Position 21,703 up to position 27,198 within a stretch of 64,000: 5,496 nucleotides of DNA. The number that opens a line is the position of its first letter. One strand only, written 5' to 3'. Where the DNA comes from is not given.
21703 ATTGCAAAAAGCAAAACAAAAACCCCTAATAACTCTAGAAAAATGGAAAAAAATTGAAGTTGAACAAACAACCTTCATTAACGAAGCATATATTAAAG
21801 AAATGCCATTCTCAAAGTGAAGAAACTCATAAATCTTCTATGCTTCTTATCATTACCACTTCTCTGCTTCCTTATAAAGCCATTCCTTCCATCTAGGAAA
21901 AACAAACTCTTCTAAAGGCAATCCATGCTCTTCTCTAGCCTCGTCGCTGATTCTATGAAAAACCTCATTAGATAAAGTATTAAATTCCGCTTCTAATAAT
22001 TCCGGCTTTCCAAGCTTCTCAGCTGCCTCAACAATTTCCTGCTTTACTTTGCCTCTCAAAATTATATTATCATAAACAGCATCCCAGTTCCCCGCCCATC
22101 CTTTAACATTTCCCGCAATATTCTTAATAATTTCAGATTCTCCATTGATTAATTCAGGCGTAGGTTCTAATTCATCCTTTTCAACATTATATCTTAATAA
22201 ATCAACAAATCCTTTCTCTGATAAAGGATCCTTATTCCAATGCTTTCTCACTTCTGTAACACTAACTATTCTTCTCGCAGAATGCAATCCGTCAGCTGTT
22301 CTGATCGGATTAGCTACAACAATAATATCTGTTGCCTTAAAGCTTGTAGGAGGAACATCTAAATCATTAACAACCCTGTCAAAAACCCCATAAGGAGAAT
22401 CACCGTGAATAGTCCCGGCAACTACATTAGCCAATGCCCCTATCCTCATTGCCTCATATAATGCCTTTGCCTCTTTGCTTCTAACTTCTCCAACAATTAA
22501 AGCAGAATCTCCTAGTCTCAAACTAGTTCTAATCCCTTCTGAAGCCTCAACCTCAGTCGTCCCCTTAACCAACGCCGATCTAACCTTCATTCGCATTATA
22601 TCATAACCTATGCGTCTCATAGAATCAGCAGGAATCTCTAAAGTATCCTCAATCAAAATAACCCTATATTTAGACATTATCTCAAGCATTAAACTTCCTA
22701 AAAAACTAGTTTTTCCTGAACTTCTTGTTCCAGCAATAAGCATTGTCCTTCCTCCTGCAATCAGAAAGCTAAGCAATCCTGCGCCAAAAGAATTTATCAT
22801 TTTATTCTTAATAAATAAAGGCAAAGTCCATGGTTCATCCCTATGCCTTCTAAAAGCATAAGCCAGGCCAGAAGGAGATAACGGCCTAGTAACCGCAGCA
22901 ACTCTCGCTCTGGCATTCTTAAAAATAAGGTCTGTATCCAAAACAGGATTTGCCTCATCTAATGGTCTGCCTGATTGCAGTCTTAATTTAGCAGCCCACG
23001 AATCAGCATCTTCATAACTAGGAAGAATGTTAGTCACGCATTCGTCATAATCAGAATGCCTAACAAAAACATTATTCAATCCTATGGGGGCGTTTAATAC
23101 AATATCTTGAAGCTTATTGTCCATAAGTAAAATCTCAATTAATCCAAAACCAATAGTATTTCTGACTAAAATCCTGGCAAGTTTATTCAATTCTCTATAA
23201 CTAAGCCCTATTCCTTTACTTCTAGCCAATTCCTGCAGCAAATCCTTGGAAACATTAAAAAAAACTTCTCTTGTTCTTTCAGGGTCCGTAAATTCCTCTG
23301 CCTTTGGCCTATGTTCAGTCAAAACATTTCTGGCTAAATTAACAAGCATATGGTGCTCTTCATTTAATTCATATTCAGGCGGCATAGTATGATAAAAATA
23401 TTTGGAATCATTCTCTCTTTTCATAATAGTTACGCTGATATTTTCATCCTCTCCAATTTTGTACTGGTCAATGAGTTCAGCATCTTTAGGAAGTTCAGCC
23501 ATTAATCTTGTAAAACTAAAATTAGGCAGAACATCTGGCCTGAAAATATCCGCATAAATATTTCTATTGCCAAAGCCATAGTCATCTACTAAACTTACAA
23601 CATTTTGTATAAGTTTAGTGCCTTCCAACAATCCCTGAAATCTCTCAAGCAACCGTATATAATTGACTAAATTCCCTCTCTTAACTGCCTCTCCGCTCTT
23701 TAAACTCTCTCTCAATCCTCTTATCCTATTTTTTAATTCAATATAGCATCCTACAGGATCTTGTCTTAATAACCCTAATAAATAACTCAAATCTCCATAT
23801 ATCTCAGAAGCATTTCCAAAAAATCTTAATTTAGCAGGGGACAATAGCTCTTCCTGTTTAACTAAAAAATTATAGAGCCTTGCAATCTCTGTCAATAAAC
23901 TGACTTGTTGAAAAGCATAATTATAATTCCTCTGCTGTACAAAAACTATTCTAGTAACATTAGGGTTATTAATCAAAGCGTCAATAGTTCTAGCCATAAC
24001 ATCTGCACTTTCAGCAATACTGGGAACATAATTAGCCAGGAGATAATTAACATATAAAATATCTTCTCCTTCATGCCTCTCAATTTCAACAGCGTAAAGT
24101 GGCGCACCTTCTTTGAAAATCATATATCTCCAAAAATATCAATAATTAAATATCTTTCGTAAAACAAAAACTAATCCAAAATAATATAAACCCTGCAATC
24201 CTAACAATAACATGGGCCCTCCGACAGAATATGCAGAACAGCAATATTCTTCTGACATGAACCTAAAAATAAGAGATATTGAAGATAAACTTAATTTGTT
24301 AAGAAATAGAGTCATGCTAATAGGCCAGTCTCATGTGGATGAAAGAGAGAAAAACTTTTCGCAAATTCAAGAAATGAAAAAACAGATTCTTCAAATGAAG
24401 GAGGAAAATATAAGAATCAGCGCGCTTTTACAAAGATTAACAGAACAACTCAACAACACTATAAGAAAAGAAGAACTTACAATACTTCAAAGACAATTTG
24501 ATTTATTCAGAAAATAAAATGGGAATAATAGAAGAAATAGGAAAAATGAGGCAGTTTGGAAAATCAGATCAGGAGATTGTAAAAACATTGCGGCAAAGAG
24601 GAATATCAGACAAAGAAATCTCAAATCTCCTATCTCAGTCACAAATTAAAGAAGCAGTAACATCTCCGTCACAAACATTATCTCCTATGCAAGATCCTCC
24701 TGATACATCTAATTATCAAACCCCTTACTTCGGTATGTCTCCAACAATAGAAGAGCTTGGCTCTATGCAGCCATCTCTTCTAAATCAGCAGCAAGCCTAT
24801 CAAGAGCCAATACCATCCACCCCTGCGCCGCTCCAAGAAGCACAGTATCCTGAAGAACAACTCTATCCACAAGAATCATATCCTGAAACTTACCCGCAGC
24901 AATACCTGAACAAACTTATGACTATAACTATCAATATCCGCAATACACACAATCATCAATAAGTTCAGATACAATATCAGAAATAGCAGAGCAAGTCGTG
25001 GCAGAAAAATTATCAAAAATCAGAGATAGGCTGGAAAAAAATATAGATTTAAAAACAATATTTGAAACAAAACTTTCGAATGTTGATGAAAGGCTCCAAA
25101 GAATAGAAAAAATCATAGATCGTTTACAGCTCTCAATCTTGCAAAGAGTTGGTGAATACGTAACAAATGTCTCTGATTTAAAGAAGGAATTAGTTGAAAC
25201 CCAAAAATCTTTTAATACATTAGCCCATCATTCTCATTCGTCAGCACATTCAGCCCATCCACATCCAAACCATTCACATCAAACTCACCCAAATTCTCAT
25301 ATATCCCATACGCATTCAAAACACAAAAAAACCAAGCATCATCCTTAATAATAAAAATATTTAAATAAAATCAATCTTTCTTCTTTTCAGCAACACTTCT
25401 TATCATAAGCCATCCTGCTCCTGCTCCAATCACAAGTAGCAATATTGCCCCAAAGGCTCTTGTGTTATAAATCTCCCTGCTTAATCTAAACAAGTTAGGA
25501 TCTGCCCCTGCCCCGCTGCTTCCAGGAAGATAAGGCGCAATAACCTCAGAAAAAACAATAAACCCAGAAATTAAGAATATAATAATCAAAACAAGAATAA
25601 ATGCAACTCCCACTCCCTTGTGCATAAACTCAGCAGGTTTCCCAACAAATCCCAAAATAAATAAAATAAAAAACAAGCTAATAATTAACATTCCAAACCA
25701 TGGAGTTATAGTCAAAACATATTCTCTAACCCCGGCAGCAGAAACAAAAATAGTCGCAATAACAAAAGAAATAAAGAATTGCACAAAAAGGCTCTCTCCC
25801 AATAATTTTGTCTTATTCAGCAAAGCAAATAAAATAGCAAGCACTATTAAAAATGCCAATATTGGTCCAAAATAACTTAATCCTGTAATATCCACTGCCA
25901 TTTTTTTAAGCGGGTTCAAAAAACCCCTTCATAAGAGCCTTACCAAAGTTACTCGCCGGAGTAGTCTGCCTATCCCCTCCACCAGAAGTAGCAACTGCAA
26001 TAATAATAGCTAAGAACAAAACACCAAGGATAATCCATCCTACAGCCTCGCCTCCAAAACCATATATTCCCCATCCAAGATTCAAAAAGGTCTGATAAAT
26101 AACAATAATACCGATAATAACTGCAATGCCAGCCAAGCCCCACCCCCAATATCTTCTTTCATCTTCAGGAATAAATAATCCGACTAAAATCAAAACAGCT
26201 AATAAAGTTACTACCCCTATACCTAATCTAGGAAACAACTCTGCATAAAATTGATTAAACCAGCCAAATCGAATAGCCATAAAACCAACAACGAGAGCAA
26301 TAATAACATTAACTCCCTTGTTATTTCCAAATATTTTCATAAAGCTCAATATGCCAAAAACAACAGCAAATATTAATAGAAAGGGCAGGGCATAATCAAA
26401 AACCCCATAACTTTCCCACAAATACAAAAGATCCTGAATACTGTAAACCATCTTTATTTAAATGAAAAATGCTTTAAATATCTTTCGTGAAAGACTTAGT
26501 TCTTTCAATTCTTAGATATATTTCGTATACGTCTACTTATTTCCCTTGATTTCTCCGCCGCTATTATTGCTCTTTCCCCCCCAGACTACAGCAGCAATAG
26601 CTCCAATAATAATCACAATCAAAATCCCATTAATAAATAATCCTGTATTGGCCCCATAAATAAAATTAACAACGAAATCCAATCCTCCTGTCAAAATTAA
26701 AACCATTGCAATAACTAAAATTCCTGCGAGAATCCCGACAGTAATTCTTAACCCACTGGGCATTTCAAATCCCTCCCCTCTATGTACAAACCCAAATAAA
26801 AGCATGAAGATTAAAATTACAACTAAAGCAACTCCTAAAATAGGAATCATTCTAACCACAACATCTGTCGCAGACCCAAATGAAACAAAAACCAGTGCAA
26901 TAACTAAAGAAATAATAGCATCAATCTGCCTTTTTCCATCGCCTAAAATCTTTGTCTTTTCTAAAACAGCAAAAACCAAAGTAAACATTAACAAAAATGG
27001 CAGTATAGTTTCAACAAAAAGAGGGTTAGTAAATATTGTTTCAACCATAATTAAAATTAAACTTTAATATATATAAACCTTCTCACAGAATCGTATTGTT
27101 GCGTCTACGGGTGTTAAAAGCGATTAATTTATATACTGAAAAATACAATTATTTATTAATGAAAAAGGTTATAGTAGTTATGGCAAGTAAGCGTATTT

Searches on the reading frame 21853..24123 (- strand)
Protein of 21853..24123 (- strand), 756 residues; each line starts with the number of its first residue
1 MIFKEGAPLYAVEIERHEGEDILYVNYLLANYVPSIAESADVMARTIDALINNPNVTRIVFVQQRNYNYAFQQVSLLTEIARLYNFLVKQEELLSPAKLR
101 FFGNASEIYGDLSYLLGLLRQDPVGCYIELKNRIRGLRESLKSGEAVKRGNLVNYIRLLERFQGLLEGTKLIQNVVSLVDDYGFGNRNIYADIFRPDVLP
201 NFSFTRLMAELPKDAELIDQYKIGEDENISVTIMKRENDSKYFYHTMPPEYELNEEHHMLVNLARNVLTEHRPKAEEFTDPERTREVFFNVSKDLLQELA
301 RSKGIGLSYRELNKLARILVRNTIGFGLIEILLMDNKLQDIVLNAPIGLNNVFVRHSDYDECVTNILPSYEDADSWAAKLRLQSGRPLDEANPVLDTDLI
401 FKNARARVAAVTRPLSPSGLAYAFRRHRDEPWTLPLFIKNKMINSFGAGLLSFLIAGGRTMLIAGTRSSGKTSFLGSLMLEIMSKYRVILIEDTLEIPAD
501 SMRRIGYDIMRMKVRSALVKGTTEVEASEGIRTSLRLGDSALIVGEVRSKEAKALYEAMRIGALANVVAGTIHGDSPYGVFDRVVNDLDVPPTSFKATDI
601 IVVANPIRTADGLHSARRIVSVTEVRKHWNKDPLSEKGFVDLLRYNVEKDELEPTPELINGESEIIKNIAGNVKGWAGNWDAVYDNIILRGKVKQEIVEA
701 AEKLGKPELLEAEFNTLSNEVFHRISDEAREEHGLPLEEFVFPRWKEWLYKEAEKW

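Call 8: search_protein_families(library=pfam, max_evalue=0.001, proteins=[window:21853-24123:-])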
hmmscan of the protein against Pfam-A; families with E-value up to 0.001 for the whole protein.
window:21853-24123:- (756 aa): 1 family
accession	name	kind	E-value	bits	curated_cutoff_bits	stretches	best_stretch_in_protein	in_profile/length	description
PF00437.27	T2SSE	-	2.1e-12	46.9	24.9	1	405-604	91-274/370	Type II/IV secretion system protein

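Call 56: search_solved_structures(query=window:21853-24123:-, max_evalue=0.001)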
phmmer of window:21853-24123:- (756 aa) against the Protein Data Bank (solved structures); distinct sequences matched with E-value up to 0.001: 9.
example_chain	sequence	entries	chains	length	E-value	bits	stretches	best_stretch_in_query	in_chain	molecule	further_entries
2oap_1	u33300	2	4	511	7.6e-26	93.7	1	212-605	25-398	Type II secretion system protein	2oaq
8rkd_E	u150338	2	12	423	1.7e-22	82.6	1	293-625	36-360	Pilus assembly ATPase CpaF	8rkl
8rjf_A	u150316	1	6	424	1.7e-22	82.6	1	293-625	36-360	Pilus assembly ATPase CpaF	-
9e24_A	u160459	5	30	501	2.8e-22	81.9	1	293-625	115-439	CpaF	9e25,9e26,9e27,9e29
4ii7_A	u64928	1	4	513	5.9e-15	57.7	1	319-690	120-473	FlaI ATPase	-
4ihq_A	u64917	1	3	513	4e-14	54.9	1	319-690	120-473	FlaI ATPase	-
6bge_A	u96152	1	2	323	2e-05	26.2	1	454-586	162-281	VirB11-like protein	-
1g6o_A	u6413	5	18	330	2.1e-05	26.1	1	454-586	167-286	CAG-ALPHA | virB11 homolog | Cag-alfa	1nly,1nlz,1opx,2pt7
3jvu_A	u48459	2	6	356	0.00066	21.2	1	460-594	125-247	Twitching mobility protein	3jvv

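Call 74: search_protein_families(library=ncbifam, max_evalue=0.01, proteins=[window:21853-24123:-])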
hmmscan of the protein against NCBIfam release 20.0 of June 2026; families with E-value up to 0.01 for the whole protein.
window:21853-24123:- (756 aa): 12 families
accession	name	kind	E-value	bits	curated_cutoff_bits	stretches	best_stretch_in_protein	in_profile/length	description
TIGR03819.1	heli_sec_ATPase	hypoth_equivalog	1.6e-37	129.5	373.15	1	297-584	23-297/340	TadA family conjugal transfer-associated ATPase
NF058587.1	archaellum_moto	equivalog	2.3e-33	115.7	550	1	244-700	54-502/527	archaellum flagellar ATPase motor FlaI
NF053672.1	bindosome_BasE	exception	4.1e-17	62.1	1000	1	214-687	37-479/512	bindosome assembly system ATPase subunit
TIGR02782.1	TrbB_P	equivalog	4.8e-16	58.9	304.55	1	331-625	16-293/303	P-type conjugative transfer ATPase TrbB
TIGR02788.1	VirB11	equivalog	8.2e-16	57.9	249.95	1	451-586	137-264/308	P-type DNA transfer ATPase VirB11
NF010469.0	PRK13894.1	subfamily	6.6e-12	45.4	508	1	320-586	19-266/320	conjugal transfer ATPase TrbB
NF010475.0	PRK13900.1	equivalog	3.7e-11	42.7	389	1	433-583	139-278/333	type IV secretion system ATPase VirB11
NF041000.1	ATPase_ComGA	equivalog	2.4e-10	39.8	300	1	461-602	131-259/267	competence type IV pilus ATPase ComGA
NF010425.0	PRK13851.1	equivalog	2.1e-09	36.7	461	1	451-585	155-281/344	type IV secretion system protein VirB11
NF010407.0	PRK13833.1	subfamily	5e-06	26.2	499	1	412-583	99-258/323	conjugal transfer protein TrbB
TIGR02525.1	plasmid_TraJ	equivalog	0.00022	20.3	368.3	1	461-620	152-313/372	plasmid transfer ATPase TraJ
NF053534.1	T4PilAsmATPsTfpB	equivalog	0.0021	16.5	850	1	461-605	339-469/584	type IV pilus assembly ATPase TfpB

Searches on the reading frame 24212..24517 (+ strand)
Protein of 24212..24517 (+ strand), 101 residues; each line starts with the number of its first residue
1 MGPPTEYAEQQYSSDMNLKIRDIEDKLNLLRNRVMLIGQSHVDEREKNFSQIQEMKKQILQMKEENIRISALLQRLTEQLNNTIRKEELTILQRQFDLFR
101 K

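Call 32: search_protein_families(library=pfam, max_evalue=1, proteins=[window:24212-24517:+])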
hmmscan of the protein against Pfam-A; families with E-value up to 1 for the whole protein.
window:24212-24517:+ (101 aa): 5 families
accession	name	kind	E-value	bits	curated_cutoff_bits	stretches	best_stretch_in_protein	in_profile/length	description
PF18456.6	CmlA_N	-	0.0016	18.3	25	1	31-96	54-118/232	Diiron non-heme beta-hydroxylase N-terminal domain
PF21037.2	CCDC138_cc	-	0.042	14.3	27.1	1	54-94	19-59/59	Coiled-coil-domain-containing protein 138, coiled-coil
PF06136.19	SOK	-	0.092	13.5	24.3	1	7-37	18-48/89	SOSEKI protein DIX-like domain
PF03961.19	FapA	-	0.3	11.1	31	1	15-86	153-232/272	Flagellar Assembly Protein A beta solenoid domain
PF23833.1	DUF7203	-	0.48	11.1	27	1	6-87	8-88/109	Family of unknown function (DUF7203)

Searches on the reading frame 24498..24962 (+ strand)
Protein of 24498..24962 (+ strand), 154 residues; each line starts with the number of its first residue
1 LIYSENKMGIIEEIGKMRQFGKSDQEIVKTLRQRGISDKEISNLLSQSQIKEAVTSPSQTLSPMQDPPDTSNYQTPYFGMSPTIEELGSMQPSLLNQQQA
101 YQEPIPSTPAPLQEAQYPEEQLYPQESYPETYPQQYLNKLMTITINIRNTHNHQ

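Call 32: search_protein_families(library=pfam, max_evalue=1, proteins=[window:24498-24962:+])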
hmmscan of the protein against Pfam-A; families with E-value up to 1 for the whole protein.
window:24498-24962:+ (154 aa): 9 families
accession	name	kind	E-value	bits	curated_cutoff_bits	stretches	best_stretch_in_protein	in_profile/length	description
PF24625.1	DUF7626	-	0.0023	18.1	27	2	23-48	4-29/55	Domain of unknown function (DUF7626)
PF04760.21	IF2_N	-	0.0046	17.1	25.3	1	20-52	13-45/53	Translation initiation factor IF-2, N-terminal region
PF21100.3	MCM_C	-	0.065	13.5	27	1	21-47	18-46/64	MCM protein C-terminal winged helix-turn-helix domain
PF14076.12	DUF4258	-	0.076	13.8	25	1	28-53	6-31/71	Domain of unknown function (DUF4258)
PF07508.19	Recombinase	-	0.13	12.9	21.1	1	6-57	2-52/102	Recombinase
PF02631.22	RecX_HTH2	-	0.16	12.7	26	1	16-42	13-39/42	RecX, second three-helix domain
PF02787.25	CPSase_L_D3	-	0.2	12.1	26.6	1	10-44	44-79/80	Carbamoyl-phosphate synthetase large chain, oligomerisation domain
PF22448.1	RepB_primase_C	-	0.2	12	26.1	1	24-47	7-30/54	RepB DNA-primase C-terminal helical domain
PF22943.2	HTH_68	-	0.29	11.3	27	0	8-32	4-28/45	Putative helix-turn-helix domain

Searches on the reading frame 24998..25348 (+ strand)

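Call 32: search_protein_families(library=pfam, max_evalue=1, proteins=[window:24998-25348:+])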
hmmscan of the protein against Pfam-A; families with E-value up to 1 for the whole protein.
window:24998-25348:+ (116 aa): 11 families
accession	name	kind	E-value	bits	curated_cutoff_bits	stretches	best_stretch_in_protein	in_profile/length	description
PF07160.18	SKA1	-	0.00047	20.5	29.6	1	2-112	11-120/243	Spindle and kinetochore-associated protein 1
PF03148.19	Tektin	-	0.0014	17.9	34.3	1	4-80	280-355/383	Tektin family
PF10152.14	CCDC53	-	0.0067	17.3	24.6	1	20-106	17-103/147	Subunit CCDC53 of WASH complex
PF18053.6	GyrB_insert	-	0.013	15.8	26.1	1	15-97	6-89/167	DNA gyrase B subunit insert domain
PF02895.20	H-kinase_dim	-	0.044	14.7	23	1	12-49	35-67/68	Signal transducing histidine kinase, homodimeric domain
PF16088.10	BORCS7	-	0.049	14.3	27.3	0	4-45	40-81/103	BLOC-1-related complex sub-unit 7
PF07765.17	KIP1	-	0.05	14.2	33.9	1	23-77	17-71/74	KIP1-like protein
PF16717.10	RAC_head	-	0.076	14.3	27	1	24-64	34-74/98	Ribosome-associated complex head domain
PF10136.14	SpecificRecomb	-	0.21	10.3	24.6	1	25-82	241-294/639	Site-specific recombinase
PF04210.18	MtrG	-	0.27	11.6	27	1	26-54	12-40/64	Tetrahydromethanopterin S-methyltransferase, subunit G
PF04632.18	FUSC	-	0.43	9.6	30.9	1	5-94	256-347/660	Fusaric acid resistance protein family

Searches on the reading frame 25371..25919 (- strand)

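Call 32: search_protein_families(library=pfam, max_evalue=1, proteins=[window:25371-25919:-])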
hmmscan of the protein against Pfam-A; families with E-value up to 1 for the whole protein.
window:25371-25919:- (182 aa): 1 family
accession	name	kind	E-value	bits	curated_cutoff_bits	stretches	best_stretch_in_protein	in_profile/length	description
PF11511.13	RhodobacterPufX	-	0.84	9.7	25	2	98-138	23-59/67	Intrinsic membrane protein PufX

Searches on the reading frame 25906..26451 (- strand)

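Call 32: search_protein_families(library=pfam, max_evalue=1, proteins=[window:25906-26451:-])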
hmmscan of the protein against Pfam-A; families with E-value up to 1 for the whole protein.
window:25906-26451:- (181 aa): 2 families
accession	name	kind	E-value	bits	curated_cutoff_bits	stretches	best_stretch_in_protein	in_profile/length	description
PF01146.22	Caveolin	-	0.067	13.6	25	1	20-41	65-86/133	Caveolin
PF03203.19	MerC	-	0.6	11.2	27.6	1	21-125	17-107/108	MerC mercury resistance protein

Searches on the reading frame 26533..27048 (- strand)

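Call 32: search_protein_families(library=pfam, max_evalue=1, proteins=[window:26533-27048:-])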
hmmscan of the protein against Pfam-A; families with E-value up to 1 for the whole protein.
window:26533-27048:- (171 aa): 1 family
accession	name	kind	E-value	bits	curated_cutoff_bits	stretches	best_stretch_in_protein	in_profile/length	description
PF02175.22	7TM_GPCR_Srb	-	0.79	9.9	21.7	1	103-144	44-85/236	Serpentine type 7TM GPCR chemoreceptor Srb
